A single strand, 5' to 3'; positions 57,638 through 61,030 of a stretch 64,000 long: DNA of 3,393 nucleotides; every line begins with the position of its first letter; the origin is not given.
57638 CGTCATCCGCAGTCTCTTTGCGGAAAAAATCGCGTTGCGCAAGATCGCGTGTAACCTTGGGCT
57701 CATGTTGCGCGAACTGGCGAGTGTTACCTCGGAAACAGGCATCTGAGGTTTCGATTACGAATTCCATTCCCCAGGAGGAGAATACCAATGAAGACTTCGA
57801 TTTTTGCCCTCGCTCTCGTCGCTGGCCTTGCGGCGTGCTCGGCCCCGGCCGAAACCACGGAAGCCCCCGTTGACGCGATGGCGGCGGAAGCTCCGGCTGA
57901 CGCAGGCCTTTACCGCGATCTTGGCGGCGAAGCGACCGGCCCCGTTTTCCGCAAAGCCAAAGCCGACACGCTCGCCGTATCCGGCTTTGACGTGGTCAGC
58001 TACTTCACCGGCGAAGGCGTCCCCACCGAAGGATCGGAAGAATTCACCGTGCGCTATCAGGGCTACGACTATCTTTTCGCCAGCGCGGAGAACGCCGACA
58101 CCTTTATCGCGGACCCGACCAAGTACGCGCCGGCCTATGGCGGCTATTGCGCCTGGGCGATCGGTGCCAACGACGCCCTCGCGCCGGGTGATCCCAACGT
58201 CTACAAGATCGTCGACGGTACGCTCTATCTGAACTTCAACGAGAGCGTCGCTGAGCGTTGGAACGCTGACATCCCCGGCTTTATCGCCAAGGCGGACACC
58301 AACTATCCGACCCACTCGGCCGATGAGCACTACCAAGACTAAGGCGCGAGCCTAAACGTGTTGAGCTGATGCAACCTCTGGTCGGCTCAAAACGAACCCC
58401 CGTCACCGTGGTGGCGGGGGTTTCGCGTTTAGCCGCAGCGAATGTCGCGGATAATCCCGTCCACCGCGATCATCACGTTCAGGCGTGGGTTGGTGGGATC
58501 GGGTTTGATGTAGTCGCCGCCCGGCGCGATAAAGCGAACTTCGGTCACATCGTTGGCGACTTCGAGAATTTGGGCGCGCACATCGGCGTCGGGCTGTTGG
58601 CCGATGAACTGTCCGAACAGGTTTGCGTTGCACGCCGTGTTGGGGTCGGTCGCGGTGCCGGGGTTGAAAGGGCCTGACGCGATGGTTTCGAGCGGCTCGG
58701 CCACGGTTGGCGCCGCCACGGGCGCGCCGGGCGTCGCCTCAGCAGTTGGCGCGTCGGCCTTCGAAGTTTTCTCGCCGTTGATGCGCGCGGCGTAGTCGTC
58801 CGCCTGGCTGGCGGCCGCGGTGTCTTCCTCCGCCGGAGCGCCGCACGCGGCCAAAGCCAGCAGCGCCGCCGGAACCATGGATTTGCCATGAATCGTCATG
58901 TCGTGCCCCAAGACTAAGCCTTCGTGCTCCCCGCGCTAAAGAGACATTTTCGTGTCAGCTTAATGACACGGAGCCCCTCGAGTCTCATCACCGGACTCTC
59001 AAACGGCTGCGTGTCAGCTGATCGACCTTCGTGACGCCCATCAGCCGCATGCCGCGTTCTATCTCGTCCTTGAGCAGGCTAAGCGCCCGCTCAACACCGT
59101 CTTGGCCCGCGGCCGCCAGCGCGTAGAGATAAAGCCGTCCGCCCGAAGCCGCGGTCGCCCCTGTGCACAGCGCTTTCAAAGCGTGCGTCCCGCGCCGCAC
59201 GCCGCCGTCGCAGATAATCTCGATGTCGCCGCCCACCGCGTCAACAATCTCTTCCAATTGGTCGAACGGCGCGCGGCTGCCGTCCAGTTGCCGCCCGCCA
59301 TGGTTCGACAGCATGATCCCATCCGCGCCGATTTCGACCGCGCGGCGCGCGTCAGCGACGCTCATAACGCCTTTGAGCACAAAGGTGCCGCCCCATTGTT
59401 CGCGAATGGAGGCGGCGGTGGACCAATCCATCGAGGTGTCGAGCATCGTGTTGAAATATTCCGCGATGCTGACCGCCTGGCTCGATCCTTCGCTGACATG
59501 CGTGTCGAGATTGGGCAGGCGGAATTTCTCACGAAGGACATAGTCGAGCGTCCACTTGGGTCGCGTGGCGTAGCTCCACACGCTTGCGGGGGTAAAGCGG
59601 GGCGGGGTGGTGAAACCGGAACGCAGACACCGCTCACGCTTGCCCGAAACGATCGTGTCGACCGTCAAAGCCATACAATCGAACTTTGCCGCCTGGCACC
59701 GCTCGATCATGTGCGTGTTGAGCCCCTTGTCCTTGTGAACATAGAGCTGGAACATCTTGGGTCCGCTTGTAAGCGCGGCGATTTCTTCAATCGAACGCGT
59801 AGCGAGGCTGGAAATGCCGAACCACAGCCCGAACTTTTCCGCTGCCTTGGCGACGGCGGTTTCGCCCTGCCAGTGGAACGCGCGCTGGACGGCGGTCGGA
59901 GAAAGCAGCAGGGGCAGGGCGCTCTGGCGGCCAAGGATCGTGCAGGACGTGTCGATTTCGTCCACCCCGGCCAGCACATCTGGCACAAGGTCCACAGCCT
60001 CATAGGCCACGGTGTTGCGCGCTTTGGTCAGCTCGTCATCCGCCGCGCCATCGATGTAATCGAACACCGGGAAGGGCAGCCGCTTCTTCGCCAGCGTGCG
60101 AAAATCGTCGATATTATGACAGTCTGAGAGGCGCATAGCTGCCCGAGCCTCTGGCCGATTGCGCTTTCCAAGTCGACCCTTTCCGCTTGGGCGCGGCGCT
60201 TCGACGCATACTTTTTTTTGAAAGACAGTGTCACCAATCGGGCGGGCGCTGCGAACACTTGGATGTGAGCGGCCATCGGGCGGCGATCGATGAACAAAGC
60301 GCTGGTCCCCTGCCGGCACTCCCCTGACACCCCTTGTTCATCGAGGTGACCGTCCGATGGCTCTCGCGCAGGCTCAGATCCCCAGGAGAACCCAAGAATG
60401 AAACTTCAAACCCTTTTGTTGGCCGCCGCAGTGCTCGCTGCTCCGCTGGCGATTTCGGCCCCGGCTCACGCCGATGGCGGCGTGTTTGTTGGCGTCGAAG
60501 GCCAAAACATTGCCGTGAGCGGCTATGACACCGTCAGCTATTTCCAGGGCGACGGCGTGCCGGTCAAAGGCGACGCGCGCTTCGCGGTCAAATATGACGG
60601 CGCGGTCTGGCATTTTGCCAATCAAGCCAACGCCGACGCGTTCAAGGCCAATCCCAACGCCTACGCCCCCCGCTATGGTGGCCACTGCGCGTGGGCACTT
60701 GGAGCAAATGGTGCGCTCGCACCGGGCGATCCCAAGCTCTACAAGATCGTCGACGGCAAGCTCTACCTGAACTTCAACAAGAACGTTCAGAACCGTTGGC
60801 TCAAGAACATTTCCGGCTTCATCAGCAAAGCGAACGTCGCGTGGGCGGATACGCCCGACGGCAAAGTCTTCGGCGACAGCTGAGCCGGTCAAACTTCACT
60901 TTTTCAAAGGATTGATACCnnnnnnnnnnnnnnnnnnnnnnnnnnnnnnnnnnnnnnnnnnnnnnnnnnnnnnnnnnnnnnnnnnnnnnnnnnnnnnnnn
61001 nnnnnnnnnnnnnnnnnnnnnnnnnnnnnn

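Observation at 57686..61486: Candidate new ECF-controlled envelope metal/thiol-stress system: twin YHS proteins plus a 20-Cys secreted repeat protein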

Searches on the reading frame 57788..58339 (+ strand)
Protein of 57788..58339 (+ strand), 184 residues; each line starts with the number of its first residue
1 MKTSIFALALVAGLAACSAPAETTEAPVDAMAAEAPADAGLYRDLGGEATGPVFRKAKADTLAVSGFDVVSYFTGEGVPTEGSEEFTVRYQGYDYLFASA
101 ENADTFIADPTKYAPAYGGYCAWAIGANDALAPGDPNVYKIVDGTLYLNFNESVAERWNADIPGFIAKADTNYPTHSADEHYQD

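Call 3: search_protein_families(library=ncbifam, proteins=[window:57788-58339:+], max_evalue=1)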
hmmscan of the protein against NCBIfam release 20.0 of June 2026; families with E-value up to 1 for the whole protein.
window:57788-58339:+ (184 aa): 1 family
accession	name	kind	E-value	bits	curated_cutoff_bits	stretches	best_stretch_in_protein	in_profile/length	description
NF041384.1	YHS_seleno_dom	subfamily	2.8e-41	140.3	70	1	62-174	2-112/113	YHS domain-containing (seleno)protein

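Call 4: search_protein_families(library=pfam, proteins=[window:57788-58339:+], max_evalue=1)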
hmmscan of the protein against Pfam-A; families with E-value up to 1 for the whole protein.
window:57788-58339:+ (184 aa): 4 families
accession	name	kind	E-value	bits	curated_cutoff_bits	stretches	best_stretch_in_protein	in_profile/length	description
PF04945.19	YHS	-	2e-07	31.3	30.3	1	80-116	10-46/47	YHS domain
PF12018.13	FAP206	-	0.0041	16.9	33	0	117-138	197-219/272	Domain of unknown function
PF00146.26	NADHdh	-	0.088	12.6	27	1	9-81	175-247/298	NADH dehydrogenase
PF08139.17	LPAM_1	-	0.29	12.1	20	1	1-18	1-18/18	Prokaryotic membrane lipoprotein lipid attachment site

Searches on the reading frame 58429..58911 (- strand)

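Call 3: search_protein_families(library=ncbifam, proteins=[window:58429-58911:-], max_evalue=1)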
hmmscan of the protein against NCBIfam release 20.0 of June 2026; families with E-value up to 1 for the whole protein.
window:58429-58911:- (160 aa): 1 family
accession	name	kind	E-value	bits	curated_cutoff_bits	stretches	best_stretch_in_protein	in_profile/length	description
NF041057.1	Rcas_1661_fam_Se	equivalog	0.19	11.3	190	1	15-79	4-71/247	Rcas_1661 family thioredoxin-like (seleno)lipoprotein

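Call 4: search_protein_families(library=pfam, proteins=[window:58429-58911:-], max_evalue=1)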
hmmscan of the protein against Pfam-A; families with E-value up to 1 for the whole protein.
window:58429-58911:- (160 aa): 1 family
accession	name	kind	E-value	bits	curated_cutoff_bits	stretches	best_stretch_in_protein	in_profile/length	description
PF11720.13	Inhibitor_I78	-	0.0032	17.9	23.6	1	94-160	1-65/65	Peptidase inhibitor I78 family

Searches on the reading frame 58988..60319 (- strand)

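Call 3: search_protein_families(library=ncbifam, proteins=[window:58988-60319:-], max_evalue=1)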
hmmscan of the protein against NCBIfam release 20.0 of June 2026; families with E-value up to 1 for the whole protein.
window:58988-60319:- (443 aa): 10 families
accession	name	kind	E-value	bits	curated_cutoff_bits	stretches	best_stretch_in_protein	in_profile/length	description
NF008398.0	PRK11197.1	subfamily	3.7e-87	292.6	376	1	71-440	7-375/381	L-lactate dehydrogenase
NF033901.1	L_lactate_LldD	exception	8.1e-75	252.2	550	1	71-440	7-375/377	FMN-dependent L-lactate dehydrogenase LldD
TIGR03966.1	actino_HemFlav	equivalog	8.4e-75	251.9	470.85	1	74-440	12-377/385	pre-mycofactocin synthase MftD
TIGR02708.1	L_lactate_ox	equivalog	2.6e-64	217.5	645.5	2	62-239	8-186/367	L-lactate oxidase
TIGR02151.1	IPP_isom_2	equivalog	4.2e-11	42.4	281.3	2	362-439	256-333/338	type 2 isopentenyl-diphosphate Delta-isomerase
TIGR03151.1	enACPred_II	equivalog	0.00091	18.6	453.1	1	311-400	109-196/307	enoyl-[acyl-carrier-protein] reductase FabK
TIGR01302.1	IMP_dehydrog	equivalog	0.037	12.9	481.5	1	365-397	327-359/450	IMP dehydrogenase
NF002231.0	PRK01130.1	subfamily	0.14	11.2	189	1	303-391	120-207/230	putative N-acetylmannosamine-6-phosphate 2-epimerase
NF047741.1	antiphage_MADS6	equivalog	0.15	10.5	460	1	71-123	557-608/612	methylation-associated defense system protein kinase MAD6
NF003302.0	PRK04302.1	subfamily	0.37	10.5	132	0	357-390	165-198/223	triose-phosphate isomerase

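Call 4: search_protein_families(library=pfam, proteins=[window:58988-60319:-], max_evalue=1)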
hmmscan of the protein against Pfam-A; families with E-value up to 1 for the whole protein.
window:58988-60319:- (443 aa): 4 families
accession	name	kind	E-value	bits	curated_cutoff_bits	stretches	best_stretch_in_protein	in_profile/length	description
PF01070.24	FMN_dh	-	6.5e-129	430.4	24.9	1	77-441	1-349/350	FMN-dependent dehydrogenase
PF03060.21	NMO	-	0.00017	21.5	28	1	303-401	128-229/331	Nitronate monooxygenase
PF00478.31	IMPDH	-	0.034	13.6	25.6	1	365-396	207-238/345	IMP dehydrogenase / GMP reductase domain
PF01180.27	DHO_dh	-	0.06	13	27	1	355-395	230-270/291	Dihydroorotate dehydrogenase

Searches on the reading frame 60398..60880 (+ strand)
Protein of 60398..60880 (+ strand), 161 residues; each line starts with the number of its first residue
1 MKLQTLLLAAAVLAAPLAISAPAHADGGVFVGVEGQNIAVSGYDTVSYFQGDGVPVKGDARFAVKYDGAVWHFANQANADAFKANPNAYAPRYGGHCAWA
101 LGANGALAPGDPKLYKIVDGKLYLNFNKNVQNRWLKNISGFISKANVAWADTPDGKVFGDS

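Call 3: search_protein_families(library=ncbifam, proteins=[window:60398-60880:+], max_evalue=1)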
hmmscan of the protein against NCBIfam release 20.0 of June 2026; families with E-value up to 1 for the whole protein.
window:60398-60880:+ (161 aa): 1 family
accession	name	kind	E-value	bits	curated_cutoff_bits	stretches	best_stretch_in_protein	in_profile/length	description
NF041384.1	YHS_seleno_dom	subfamily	6e-42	142.5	70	1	37-150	1-112/113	YHS domain-containing (seleno)protein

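Call 4: search_protein_families(library=pfam, proteins=[window:60398-60880:+], max_evalue=1)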
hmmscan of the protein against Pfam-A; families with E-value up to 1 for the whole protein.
window:60398-60880:+ (161 aa): 2 families
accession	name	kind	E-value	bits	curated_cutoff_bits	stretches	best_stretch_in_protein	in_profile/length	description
PF04945.19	YHS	-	7e-09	36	30.3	1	52-92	6-46/47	YHS domain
PF12018.13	FAP206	-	0.0025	17.6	33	1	93-116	197-221/272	Domain of unknown function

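Call 11: find_related_loci(query=window:60398-60880:+, collection=genome_contigs, flank=4000)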
Query window:60398-60880:+ (161 aa) in genome_contigs; peptide patterns used: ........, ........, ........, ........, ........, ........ (x = any residue, [..] = any of these).
363 stretches matched a pattern; 67 encode a relative of the query (tblastn E <= 1e-3); 67 distinct loci.
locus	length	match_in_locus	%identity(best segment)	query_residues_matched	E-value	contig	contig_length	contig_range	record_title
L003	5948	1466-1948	95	1-161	9e-101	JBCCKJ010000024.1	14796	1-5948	MAG: Pseudomonadota bacterium isolate P01_C01_bin.135 k141_909701_length_14796_cov_94.7555, whole genome shotgun sequenc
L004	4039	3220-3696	81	1-159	5e-77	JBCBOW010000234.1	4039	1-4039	MAG: Pseudomonadota bacterium isolate J06633_16 NODE_234_length_4039_cov_3.715548, whole genome shotgun sequence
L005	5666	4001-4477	81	1-159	1e-76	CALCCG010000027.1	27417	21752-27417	MAG TPA_asm: uncultured Erythrobacter sp. isolate SRR3401492_bin.41_CONCOCT_v1.1_MAG genome assembly, contig: ERZ1740065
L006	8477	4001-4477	77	1-159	2e-74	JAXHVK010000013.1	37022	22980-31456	MAG: Pseudomonadota bacterium isolate MAG75_plastic_biofilm MAG75_13, whole genome shotgun sequence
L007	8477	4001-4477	82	1-159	2e-74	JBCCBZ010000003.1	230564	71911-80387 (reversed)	MAG: Pseudomonadota bacterium isolate P01_A01_bin.47 k141_1964605_length_230564_cov_45.1433, whole genome shotgun sequen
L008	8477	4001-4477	81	1-159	6e-74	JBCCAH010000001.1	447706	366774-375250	MAG: Pseudomonadota bacterium isolate P01_A01_bin.136 k141_191766_length_447706_cov_177.6089, whole genome shotgun seque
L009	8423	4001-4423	76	18-159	9e-73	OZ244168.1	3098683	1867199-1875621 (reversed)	MAG: Erythrobacter sp. isolate f32e2afe-8b6c-4945-a3d3-f0998f5a6554 genome assembly, chromosome: 1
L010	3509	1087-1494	79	24-159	7e-73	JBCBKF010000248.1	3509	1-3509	MAG: Pseudomonadota bacterium isolate J06627_18 NODE_248_length_3509_cov_4.116841, whole genome shotgun sequence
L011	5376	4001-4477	80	1-159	5e-72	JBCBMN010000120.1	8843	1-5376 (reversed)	MAG: Pseudomonadota bacterium isolate J06630_10 NODE_120_length_8843_cov_6.581793, whole genome shotgun sequence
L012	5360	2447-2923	69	1-160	1e-71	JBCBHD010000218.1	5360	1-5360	MAG: Pseudomonadota bacterium isolate J06616_22 NODE_5789_length_5360_cov_11.021678, whole genome shotgun sequence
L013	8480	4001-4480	70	1-160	1e-68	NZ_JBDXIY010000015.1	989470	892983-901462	MAG: Erythrobacter sp. isolate CB.68.F.D4_84_45 CB_68_F_D4_84_45_000000000015, whole genome shotgun sequence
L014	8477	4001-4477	68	1-160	2e-68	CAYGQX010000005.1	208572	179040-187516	MAG TPA_asm: uncultured Porphyrobacter sp. isolate ERP117304_co3_139 genome assembly, contig: NODE_53_length_208572_cov_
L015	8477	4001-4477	75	1-160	2e-68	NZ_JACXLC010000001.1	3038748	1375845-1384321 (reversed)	Erythrobacter rubeus strain KMU-140 contig1, whole genome shotgun sequence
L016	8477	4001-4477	73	1-160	1e-67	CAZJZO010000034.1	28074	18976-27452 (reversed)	MAG TPA_asm: uncultured Porphyrobacter sp. isolate SRP135972_co2_87 genome assembly, contig: NODE_1000_length_28074_cov_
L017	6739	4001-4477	72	1-160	9e-68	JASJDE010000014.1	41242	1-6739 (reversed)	MAG: Erythrobacter sp. isolate MO_188.B18 MO_188.c_793, whole genome shotgun sequence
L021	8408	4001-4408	73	24-160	6e-67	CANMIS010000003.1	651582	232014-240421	uncultured Erythrobacter sp. isolate 4-610.fasta genome assembly, contig: NODE_3, whole genome shotgun sequence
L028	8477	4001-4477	65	1-160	4e-65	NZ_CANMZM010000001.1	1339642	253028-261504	Uncultured Erythrobacter sp. isolate 2-490-G.fasta NODE_1, whole genome shotgun sequence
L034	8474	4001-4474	69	1-159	8e-65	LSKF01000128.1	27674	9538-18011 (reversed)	Erythrobacteraceae bacterium CCH12-C2 CCH12-C2_contig136, whole genome shotgun sequence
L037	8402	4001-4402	70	26-160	1e-62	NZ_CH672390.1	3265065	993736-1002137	Erythrobacter sp. NAP1 scf_1099465005036, whole genome shotgun sequence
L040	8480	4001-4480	70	1-160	2e-61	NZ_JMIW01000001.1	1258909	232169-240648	Erythrobacter longus strain DSM 6997 contig1, whole genome shotgun sequence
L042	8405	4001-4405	65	26-160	9e-59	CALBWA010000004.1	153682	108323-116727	MAG: uncultured Erythrobacter sp. isolate L2_Bin_METABAT__165_sub_1 genome assembly, contig: c_000001136621, whole genom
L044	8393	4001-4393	60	29-160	2e-52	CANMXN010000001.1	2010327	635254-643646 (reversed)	uncultured Sphingorhabdus sp. isolate 2-338.fasta genome assembly, contig: NODE_1, whole genome shotgun sequence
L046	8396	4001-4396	60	27-159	6e-50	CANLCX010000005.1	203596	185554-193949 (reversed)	uncultured Sphingomonadaceae bacterium isolate 3-68-G.fasta genome assembly, contig: NODE_5, whole genome shotgun sequen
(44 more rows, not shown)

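Call 30: search_solved_structures(query=window:60398-60880:+, max_evalue=1, show_alignments=2)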
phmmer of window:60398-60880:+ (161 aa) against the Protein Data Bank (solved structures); distinct sequences matched with E-value up to 1: 1.
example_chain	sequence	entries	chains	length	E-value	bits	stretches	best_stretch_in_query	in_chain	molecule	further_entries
3h0g_G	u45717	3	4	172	0.55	13.6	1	28-82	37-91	DNA-directed RNA polymerase II subunit rpb7 | RNA polymerase II subunit Rpb7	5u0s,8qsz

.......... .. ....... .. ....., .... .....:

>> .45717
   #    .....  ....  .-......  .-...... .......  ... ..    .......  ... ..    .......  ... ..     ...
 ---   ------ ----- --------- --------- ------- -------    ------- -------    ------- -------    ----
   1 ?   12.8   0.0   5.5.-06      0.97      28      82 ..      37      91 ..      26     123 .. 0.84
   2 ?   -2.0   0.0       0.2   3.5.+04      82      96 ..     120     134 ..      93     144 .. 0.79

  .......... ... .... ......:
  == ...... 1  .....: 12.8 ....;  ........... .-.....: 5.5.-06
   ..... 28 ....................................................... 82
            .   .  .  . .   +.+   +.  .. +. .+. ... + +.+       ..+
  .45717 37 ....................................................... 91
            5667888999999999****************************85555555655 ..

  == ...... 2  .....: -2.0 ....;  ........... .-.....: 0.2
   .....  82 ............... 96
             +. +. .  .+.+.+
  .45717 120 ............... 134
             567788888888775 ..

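Call 34: find_encoding_contigs(protein=L040:4001-4480:+, flank=2500, max_places=3)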
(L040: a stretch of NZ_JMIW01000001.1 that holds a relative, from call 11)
Protein L040:4001-4480:+ (160 aa): 2 contigs read that carry it; 2 places shown.
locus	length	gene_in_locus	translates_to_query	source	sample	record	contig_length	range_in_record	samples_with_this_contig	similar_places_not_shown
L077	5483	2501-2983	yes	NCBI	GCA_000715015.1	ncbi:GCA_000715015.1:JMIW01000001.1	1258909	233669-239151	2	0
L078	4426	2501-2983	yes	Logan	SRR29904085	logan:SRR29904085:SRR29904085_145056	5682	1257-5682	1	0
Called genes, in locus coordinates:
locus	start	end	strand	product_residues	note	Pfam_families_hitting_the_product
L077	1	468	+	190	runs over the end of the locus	PF04945:YHS (faint)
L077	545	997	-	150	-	-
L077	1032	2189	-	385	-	PF01070:FMN_dh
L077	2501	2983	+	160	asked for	PF04945:YHS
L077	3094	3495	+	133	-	-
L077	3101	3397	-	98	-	-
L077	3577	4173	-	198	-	PF14220:DUF4329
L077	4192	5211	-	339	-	PF03807:F420_oxidored (faint), PF07991:KARI_N, PF01450:KARI_C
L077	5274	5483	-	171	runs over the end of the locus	PF01842:ACT, PF22629:ACT_AHAS_ss, PF13710:ACT_5 (weak), PF10369:ALS_ss_C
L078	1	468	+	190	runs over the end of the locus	PF04945:YHS (faint)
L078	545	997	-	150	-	-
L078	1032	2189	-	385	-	PF01070:FMN_dh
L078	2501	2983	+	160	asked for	PF04945:YHS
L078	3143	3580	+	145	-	-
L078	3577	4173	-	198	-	PF14220:DUF4329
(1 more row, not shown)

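Call 35: find_encoding_contigs(protein=L015:4001-4477:+, flank=2500, max_places=3)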
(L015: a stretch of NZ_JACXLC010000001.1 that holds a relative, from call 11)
Protein L015:4001-4477:+ (159 aa): 1 contig read that carries it; 1 place shown.
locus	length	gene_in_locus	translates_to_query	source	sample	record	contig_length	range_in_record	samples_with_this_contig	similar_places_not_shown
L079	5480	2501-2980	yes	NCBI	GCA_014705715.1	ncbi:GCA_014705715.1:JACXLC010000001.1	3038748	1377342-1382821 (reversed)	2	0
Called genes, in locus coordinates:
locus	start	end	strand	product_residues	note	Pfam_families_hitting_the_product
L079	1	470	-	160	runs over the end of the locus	-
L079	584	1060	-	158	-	-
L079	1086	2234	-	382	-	PF01070:FMN_dh, PF03060:NMO (weak)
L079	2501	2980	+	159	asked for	PF04945:YHS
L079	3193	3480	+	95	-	-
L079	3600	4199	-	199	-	PF14220:DUF4329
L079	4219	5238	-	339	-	PF02826:2-Hacid_dh_C (weak), PF03807:F420_oxidored (weak), PF07991:KARI_N, PF01450:KARI_C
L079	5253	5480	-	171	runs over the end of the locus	PF01842:ACT, PF22629:ACT_AHAS_ss, PF13710:ACT_5 (weak), PF10369:ALS_ss_C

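Call 49: predict_structure(alignment_id=A2)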
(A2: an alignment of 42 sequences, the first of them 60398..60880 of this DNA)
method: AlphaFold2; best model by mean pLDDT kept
length: 161 residues; sequences in the alignment: 42
mean_pLDDT: 84.9   pTM: 0.78
mean pLDDT of the five models: 84.9, 83.8, 82.6, 81.4, 81.2
residues with pLDDT >= 90: 111; 70-90: 16; 50-70: 12; < 50: 22
segments of 3 or more residues with pLDDT < 50: 1-10, 14-22
pLDDT, mean of each block of 10 residues (from residue 1): 45 47 61 73 96 95 94 98 97 95 94 96 97 98 96 81 46
secondary structure, 60 per line:
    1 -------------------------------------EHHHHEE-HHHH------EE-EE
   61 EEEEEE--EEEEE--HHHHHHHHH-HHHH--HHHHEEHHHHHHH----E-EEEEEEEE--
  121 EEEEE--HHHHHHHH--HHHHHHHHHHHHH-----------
elements in order: H39-42 H46-49 E59-66 E69-73 H76-84 H86-89 H92-95 H98-104 E111-118 E121-125 H128-135 H138-150

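Call 53: fold_search(model_id=the predicted structure, library=pdb)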
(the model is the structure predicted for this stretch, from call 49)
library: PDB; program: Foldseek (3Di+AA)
matches with E <= 10: 68; with E <= 0.001: 0
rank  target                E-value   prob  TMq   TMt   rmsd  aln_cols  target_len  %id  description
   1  9d2f_A                1.1e-02  0.97  0.27  0.03  12.5       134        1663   14  3D structure and atomic model of RS3 of mouse respiratory cilia (released 2025-08-13)
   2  9fqr_Xf               1.5e-01  0.99  0.30  0.04   5.7        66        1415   15  96-nm repeat of axonemal doublet microtubules from bovine sperm (released 2025-03-26)
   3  3rn9_A                1.1e+00  0.08  0.17  0.06  14.7       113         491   13  Structure of the Toluene/o-Xylene Monooxygenase Hydroxylase T201S/L272E Double Mutant (released 2011-08-17)
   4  3rnf_A                1.4e+00  0.09  0.21  0.08  14.3        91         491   13  Structure of the Toluene/o-Xylene Monooxygenase Hydroxylase T201S/V271A Double Mutant (released 2011-08-17)
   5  3rne_A                1.5e+00  0.10  0.17  0.06  12.6        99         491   15  Structure of the Toluene/o-Xylene Monooxygenase Hydroxylase T201S/I276E Double Mutant (released 2011-08-17)
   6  8wfd_A                1.6e+00  0.05  0.17  0.07  13.0        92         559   14  The cryo-EM structure of TdpAB in complex with AMPPNP and DNA (released 2025-01-22)
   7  3n1z_A                1.7e+00  0.09  0.17  0.06  12.6        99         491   15  X-ray Crystal Structure of Toluene/o-Xylene Monooxygenase Hydroxylase T201S Mutant (released 2010-10-13)
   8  3n20_A                1.7e+00  0.07  0.18  0.08  14.4        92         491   14  X-ray Crystal Structure of Toluene/o-Xylene Monooxygenase Hydroxylase T201V Mutant (released 2010-10-13)
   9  3rnc_A                1.9e+00  0.07  0.17  0.06  13.8       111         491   16  Structure of the Toluene/o-Xylene Monooxygenase Hydroxylase T201S/I100A Double Mutant (released 2011-08-17)
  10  3rnb_A                2.1e+00  0.41  0.16  0.05   0.9        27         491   30  Structure of the Toluene/o-Xylene Monooxygenase Hydroxylase T201S/F176W Double Mutant (released 2011-08-17)
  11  3rng_A                2.2e+00  0.07  0.15  0.06  13.8       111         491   16  Structure of the Toluene/o-Xylene Monooxygenase Hydroxylase T201S/W167E Double Mutant (released 2011-08-17)
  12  1t0q_A                2.7e+00  0.35  0.16  0.05   0.9        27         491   30  Structure of the Toluene/o-Xylene Monooxygenase Hydroxylase (released 2004-07-27)
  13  3n1y_A                2.7e+00  0.35  0.16  0.05   0.9        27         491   30  X-ray Crystal Structure of Toluene/o-Xylene Monooxygenase Hydroxylase T201G Mutant (released 2010-10-13)
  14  1iml_MODEL_1_A        2.7e+00  0.02  0.14  0.23   9.5        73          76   12  CYSTEINE RICH INTESTINAL PROTEIN, NMR, 48 STRUCTURES (released 1996-07-11)
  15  2rdb_A                3.0e+00  0.30  0.16  0.05   0.9        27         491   30  X-ray Crystal Structure of Toluene/o-Xylene Monooxygenase Hydroxylase I100W Mutant (released 2007-12-18)
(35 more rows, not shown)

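Call 78: search_protein_families(library=ncbifam, proteins=[L042:4470-4859:+, L040:4594-4992:+, L044:4485-4805:+, L013:4588-4878:+, L037:4522-4950:+, L021:4488-4817:+, L028:4593-4892:+, L046:4464-4748:+], max_evalue=1)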
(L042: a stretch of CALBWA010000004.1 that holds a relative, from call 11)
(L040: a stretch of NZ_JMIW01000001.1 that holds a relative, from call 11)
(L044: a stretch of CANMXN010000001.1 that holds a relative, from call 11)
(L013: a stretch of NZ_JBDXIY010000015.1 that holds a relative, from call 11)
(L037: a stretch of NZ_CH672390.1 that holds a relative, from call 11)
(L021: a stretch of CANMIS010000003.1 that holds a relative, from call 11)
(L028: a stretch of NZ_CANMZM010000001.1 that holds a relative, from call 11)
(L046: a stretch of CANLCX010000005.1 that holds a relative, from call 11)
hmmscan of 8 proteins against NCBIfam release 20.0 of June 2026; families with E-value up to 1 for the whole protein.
L042:4470-4859:+ (130 aa): 1 family
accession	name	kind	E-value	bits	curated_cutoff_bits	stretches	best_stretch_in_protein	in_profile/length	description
NF038108.1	RiPP_NF038108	subfamily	2.5e-08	33.7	30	2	38-89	10-61/65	Cys-every-fifth RiPP peptide CefA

L040:4594-4992:+ (133 aa): 1 family
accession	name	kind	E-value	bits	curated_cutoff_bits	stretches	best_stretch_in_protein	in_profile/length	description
NF038108.1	RiPP_NF038108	subfamily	0.0013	18.6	30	2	66-109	11-54/65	Cys-every-fifth RiPP peptide CefA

L044:4485-4805:+ (107 aa): 0 families

L013:4588-4878:+ (97 aa): 0 families

L037:4522-4950:+ (143 aa): 1 family
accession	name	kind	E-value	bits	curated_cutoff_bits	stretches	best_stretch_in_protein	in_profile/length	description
NF038108.1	RiPP_NF038108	subfamily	0.84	9.6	30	0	21-35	14-27/65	Cys-every-fifth RiPP peptide CefA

L021:4488-4817:+ (110 aa): 1 family
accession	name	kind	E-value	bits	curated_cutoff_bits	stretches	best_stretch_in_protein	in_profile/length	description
NF038108.1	RiPP_NF038108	subfamily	0.0002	21.2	30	1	62-106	10-54/65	Cys-every-fifth RiPP peptide CefA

L028:4593-4892:+ (100 aa): 0 families

L046:4464-4748:+ (95 aa): 0 families

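Call 85: search_protein_families(library=pfam, proteins=[L034:4951-5589:+], max_evalue=0.001)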
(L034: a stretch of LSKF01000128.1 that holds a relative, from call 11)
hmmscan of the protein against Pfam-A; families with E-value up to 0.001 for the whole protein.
L034:4951-5589:+ (213 aa): 1 family
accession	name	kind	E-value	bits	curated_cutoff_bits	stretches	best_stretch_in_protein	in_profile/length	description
PF22308.1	DUF6969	-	2.1e-58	197.7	27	1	11-203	8-201/201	Domain of unknown function (DUF6969)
